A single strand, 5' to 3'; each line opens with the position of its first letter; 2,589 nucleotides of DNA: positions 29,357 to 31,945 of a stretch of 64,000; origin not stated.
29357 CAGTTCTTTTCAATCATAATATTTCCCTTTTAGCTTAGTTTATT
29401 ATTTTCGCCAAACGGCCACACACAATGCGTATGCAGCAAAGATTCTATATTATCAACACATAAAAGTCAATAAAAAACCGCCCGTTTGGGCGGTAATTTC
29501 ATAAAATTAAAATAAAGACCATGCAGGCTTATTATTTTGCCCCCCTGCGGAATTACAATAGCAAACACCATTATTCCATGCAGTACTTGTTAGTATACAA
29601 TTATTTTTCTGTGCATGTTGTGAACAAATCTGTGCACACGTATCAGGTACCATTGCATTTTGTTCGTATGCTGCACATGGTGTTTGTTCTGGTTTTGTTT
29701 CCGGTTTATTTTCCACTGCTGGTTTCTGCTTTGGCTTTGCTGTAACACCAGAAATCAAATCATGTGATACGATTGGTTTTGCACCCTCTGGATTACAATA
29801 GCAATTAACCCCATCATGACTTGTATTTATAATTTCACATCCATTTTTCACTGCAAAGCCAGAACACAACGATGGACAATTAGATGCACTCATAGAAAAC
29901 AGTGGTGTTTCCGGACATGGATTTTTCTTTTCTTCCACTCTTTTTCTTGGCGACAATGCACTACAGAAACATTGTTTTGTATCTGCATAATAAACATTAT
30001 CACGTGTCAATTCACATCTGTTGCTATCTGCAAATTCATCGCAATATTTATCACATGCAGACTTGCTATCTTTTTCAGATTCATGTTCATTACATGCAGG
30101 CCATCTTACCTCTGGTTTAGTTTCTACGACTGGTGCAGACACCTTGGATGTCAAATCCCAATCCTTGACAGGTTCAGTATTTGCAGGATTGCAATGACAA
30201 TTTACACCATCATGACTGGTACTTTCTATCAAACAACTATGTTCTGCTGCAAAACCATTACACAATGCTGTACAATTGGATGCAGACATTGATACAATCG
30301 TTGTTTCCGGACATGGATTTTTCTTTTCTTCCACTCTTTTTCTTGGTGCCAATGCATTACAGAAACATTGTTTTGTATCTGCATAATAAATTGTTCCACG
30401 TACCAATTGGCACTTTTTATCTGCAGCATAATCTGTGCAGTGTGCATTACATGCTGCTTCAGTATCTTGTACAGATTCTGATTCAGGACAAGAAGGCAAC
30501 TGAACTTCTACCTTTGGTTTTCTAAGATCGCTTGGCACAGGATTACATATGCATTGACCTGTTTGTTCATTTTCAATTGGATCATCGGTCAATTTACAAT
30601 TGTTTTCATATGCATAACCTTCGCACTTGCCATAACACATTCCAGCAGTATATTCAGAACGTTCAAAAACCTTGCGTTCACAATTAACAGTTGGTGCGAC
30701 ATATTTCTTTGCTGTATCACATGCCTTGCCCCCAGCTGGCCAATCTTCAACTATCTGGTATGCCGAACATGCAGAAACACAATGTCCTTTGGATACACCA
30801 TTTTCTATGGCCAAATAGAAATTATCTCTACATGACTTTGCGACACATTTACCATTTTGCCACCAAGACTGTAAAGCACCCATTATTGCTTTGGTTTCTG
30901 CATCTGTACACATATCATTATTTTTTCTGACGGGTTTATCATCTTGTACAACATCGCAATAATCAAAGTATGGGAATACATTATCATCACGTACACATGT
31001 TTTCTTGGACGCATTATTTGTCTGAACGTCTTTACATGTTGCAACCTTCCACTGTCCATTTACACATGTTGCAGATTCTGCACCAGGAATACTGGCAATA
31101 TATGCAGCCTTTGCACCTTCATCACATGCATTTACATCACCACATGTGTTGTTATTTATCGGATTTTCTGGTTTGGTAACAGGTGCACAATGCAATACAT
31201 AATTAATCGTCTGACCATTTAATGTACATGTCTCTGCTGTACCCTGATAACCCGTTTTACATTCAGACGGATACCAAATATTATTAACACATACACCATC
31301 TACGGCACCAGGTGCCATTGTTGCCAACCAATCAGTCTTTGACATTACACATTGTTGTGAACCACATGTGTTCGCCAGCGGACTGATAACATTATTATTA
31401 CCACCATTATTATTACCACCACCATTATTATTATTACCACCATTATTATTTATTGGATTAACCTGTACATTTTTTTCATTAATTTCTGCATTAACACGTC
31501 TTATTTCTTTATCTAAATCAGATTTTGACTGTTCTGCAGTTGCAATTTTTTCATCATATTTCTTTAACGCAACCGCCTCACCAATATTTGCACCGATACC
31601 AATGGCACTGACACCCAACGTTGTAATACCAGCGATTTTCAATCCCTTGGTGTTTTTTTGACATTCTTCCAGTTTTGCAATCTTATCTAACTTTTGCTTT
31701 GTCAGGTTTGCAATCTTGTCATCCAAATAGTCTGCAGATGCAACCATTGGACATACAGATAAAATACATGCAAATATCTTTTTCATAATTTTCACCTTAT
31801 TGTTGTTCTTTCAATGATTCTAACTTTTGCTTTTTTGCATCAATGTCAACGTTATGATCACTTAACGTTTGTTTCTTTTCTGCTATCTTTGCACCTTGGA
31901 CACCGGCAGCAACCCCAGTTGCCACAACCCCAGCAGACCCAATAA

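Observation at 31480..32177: Signal peptide-helix-Cys-glycine-zipper module exists both as a stand-alone 126-aa protein and as the N-terminus of larger proteins at two loci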

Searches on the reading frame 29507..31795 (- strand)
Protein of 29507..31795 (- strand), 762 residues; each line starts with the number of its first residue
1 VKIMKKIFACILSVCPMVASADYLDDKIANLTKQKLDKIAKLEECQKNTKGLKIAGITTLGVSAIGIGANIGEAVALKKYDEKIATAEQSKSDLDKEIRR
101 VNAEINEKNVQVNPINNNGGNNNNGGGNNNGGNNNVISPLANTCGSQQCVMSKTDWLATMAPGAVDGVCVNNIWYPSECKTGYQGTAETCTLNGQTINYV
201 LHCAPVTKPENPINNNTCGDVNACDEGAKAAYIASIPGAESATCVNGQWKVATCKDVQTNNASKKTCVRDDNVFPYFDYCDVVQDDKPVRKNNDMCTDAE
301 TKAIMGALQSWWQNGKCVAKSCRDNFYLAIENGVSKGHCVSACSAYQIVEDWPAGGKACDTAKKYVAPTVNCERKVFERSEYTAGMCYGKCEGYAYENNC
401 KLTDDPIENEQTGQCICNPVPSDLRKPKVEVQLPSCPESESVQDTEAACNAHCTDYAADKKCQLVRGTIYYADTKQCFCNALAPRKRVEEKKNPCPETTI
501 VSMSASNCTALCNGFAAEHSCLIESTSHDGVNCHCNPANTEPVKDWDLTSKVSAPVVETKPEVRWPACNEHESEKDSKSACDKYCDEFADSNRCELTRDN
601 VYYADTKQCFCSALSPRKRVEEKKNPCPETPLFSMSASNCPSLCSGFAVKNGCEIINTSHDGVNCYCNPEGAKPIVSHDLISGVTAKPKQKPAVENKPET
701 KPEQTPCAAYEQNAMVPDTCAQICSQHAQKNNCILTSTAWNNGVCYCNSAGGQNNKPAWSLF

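Call 7: search_protein_families(library=pfam, proteins=[window:29507-31795:-], max_evalue=0.1)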
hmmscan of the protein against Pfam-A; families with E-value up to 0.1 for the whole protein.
window:29507-31795:- (762 aa): 1 family
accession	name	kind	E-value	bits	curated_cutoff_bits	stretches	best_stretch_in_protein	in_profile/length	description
PF00992.25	Troponin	-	0.038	14.7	26.2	1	77-113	53-89/134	Troponin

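Call 8: search_protein_families(library=ncbifam, proteins=[window:29507-31795:-], max_evalue=0.1)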
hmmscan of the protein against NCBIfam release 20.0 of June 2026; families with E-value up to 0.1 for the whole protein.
window:29507-31795:- (762 aa): 0 families

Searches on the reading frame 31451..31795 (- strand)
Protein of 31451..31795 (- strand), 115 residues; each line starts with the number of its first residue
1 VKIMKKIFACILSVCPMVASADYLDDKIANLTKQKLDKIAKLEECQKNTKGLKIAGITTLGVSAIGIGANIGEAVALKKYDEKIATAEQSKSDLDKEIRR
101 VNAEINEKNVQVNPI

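Call 28: find_homologous_proteins(query=window:31451-31795:-, max_evalue=0.001)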
Query window:31451-31795:- (115 aa): 10 proteins with E <= 0.001 among 67 candidates.
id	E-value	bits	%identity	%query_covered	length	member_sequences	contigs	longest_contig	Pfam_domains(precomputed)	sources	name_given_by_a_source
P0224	5.9e-41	157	80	83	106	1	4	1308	-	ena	-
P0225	6.3e-40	153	79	83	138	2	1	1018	-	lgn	-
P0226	7.1e-39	150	91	70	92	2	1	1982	-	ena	-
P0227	7.5e-37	143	80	77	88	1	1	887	-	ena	-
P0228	6.2e-35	137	73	83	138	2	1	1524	-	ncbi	-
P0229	1.2e-28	117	70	75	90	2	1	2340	-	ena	-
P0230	2.4e-28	116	63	77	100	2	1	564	-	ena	-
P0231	2.3e-27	113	60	85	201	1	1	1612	-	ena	-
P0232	1.7e-20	91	63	71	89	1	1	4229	-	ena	-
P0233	2.4e-10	58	58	42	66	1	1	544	-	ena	-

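Call 34: search_protein_families(library=ncbifam, alignment_id=A3, max_evalue=1)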
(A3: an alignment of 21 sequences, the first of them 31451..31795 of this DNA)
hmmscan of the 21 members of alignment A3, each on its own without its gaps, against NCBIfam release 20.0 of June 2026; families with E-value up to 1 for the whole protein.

A. member 1, window:31451-31795:- (115 aa): 2 families
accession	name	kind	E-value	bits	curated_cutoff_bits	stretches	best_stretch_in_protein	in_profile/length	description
NF041443.1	DDRRRQL_YjdP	equivalog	0.0082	16.4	90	1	4-33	5-34/101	DDRRRQL repeat protein YjdP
TIGR00293.1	TIGR00293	equivalog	0.054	13.6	53.9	1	75-113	79-117/129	prefoldin subunit alpha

B. families by the number of members that match (of 21 scanned): 53 families (the first 25 are shown)
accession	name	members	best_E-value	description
TIGR03495.1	phage_LysB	4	0.00051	Rz-like lysis system protein LysB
NF047895.1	CuResCopI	3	0.0041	copper-resistant cuproprotein CopI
NF006975.0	PRK09448.1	3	0.0075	DNA starvation/stationary phase protection protein Dps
NF041443.1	DDRRRQL_YjdP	3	0.0082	DDRRRQL repeat protein YjdP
TIGR01417.1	PTS_I_fam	2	0.0024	phosphoenolpyruvate--protein phosphotransferase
NF041707.1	rSAM_YhhB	2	0.0025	cyclophane-forming radical SAM/SPASM peptide maturase YhhB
NF051443.1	NheC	2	0.0033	non-hemolytic enterotoxin subunit C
NF040598.1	Ala_zip_lipo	2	0.0037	Lpp/OprI family alanine-zipper lipoprotein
NF038305.1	HpsJ_fam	2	0.004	HpsJ family protein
NF050124.2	chryseobasin_RiPP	2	0.005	MNIO class RiPP chryseobasin precursor ChrA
NF033928.1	alph_xenorhab_A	2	0.0077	alpha-xenorhabdolysin family binary toxin subunit A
NF045709.1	Amuc_1101_fam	2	0.012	Amuc_1101 family PilM-like pilus complex protein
TIGR00293.1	TIGR00293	2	0.021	prefoldin subunit alpha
TIGR02209.1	ftsL_broad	2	0.04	cell division protein FtsL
NF045995.1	MAG0865_DivIVA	2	0.43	MAG0865 family DivIVA-related protein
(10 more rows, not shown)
